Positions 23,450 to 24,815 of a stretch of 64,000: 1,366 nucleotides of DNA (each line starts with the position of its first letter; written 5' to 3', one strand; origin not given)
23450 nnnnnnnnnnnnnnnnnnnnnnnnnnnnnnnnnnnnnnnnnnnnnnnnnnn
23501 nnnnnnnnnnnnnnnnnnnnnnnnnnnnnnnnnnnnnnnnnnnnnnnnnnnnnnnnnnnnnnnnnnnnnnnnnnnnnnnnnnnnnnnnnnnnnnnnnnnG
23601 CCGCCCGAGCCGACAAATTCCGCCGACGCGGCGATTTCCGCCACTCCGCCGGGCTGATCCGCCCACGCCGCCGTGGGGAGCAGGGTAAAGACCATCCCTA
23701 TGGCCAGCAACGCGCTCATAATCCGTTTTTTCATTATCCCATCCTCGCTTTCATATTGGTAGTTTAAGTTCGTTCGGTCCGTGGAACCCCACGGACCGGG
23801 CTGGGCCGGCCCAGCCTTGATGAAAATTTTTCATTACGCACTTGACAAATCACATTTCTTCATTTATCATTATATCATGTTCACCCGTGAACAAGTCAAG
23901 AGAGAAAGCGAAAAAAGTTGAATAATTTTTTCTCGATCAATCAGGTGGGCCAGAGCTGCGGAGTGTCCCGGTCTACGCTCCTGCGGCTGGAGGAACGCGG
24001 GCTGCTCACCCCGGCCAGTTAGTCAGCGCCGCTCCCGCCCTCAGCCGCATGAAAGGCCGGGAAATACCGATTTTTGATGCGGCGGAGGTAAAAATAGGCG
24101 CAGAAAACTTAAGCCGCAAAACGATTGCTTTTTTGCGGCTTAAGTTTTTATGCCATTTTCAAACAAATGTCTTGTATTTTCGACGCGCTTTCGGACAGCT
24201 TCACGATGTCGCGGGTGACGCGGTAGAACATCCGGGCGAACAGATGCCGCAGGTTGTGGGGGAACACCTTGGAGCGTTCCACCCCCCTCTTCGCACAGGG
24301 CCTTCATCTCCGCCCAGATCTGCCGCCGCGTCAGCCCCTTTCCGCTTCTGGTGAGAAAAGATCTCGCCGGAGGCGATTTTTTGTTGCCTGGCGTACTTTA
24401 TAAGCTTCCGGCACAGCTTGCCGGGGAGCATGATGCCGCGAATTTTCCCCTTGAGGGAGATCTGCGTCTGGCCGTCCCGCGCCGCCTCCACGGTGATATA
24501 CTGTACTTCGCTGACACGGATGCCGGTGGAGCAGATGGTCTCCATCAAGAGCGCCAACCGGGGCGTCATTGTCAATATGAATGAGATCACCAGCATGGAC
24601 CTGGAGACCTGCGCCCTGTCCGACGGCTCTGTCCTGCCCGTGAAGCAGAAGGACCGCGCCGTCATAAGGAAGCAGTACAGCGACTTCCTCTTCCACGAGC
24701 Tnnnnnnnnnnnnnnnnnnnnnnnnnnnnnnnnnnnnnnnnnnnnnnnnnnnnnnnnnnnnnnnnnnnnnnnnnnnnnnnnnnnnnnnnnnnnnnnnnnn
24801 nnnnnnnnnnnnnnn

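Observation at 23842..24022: MerR-type promoter driving a 10-kb adhesin gene, with its divergent MerR gene reduced to a 34-codon HTH stub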

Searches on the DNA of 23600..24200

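Call 46: search_rna_families(source=window, start=23600, end=24200, threshold=evalue, max_evalue=1)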
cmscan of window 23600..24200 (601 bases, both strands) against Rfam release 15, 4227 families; matches with E-value up to 1: 3.
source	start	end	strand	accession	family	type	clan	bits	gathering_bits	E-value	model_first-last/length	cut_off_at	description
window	24085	24170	+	RF00885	MIR821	Gene; miRNA;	-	20.3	249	0.18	1-275/275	no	MIR821 microRNA precursor family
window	23736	23822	+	RF02784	SorX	Gene; sRNA;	-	15.2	46.6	0.75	1-73/73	no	Singlet oxygen resistance RNA X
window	23798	23880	+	RF00065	snoR9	Gene; snRNA; snoRNA; CD-box;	CL00132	14.4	90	0.78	1-128/128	no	Small nucleolar RNA snoR9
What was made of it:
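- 23735..23862 (-): Inferred 5' UTR of the giant gene (about 128 nt), with two GC-rich hairpins at 23800-23815 and 23776-23797. No Rfam family matches (call 46).
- Tried and rejected: Only chance-level matches (call 46).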

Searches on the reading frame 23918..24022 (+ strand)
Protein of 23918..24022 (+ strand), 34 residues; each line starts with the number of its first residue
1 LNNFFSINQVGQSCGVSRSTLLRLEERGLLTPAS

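Call 6: search_protein_families(library=pfam, proteins=[window:23918-24022:+], max_evalue=0.1)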
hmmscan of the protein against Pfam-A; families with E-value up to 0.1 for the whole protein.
window:23918-24022:+ (34 aa): 7 families
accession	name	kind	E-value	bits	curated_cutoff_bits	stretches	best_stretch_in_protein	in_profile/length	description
PF13338.12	AbiEi_4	-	2.5e-05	24.7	25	1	3-31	12-39/49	Transcriptional regulator, AbiEi antitoxin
PF00376.29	MerR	-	0.00016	21.9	28.2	1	6-32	1-27/38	MerR family regulatory protein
PF13411.12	MerR_1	-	0.0021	18.6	21.6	1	5-33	1-29/69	MerR HTH family regulatory protein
PF13560.12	HTH_31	-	0.017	15.9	27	1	6-26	16-36/64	Helix-turn-helix domain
PF01418.23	HTH_6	-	0.029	14.8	28.3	1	5-24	35-54/77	Helix-turn-helix domain, rpiR family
PF13591.12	MerR_2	-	0.037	14.3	29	1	6-32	2-28/84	MerR HTH family regulatory protein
PF00165.29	HTH_AraC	-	0.062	13.9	26.6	1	5-21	9-25/42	Bacterial regulatory helix-turn-helix proteins, AraC family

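Call 21: search_protein_representatives(protein=window:23918-24019:+)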
Query: 34 residues. Proteins with E-value up to 0.001 (for the whole library): 67; up to 1e-10: 2; up to 1e-30: 0. The best 67 are listed.
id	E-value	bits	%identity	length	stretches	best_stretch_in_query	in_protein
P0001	3.1e-15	67.8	38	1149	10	4-32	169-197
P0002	1.6e-13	62.7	41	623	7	3-32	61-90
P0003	2.1e-10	53.4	36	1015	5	5-32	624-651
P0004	6.8e-09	48.9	46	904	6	2-21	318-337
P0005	5.9e-08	46.1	36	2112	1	9-33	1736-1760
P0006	1.0e-06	42.4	61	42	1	1-33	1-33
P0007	2.4e-06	41.3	66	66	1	2-33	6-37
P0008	3.2e-06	41.0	44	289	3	6-32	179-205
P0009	1.1e-05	39.4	69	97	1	2-33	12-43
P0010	1.8e-05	38.7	61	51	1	3-33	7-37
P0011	3.6e-05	37.9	65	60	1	3-33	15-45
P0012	3.8e-05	37.8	59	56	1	2-33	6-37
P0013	4.7e-05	37.5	64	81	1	1-33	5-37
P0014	6.2e-05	37.1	61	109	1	3-33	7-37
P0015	7.0e-05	37.0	70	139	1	4-33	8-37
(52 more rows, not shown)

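Call 66: search_protein_families(library=ncbifam, proteins=[window:23918-24019:+], max_evalue=0.01)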
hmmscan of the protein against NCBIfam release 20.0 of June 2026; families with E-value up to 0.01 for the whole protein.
window:23918-24019:+ (34 aa): 0 families

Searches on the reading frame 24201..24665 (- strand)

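Call 6: search_protein_families(library=pfam, proteins=[window:24201-24665:-], max_evalue=0.1)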
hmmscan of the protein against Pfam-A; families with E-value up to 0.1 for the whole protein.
window:24201-24665:- (154 aa): 1 family
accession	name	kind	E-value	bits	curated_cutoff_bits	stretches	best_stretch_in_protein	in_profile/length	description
PF00589.27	Phage_integrase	-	0.095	12.9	27.1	0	36-92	23-83/172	Phage integrase family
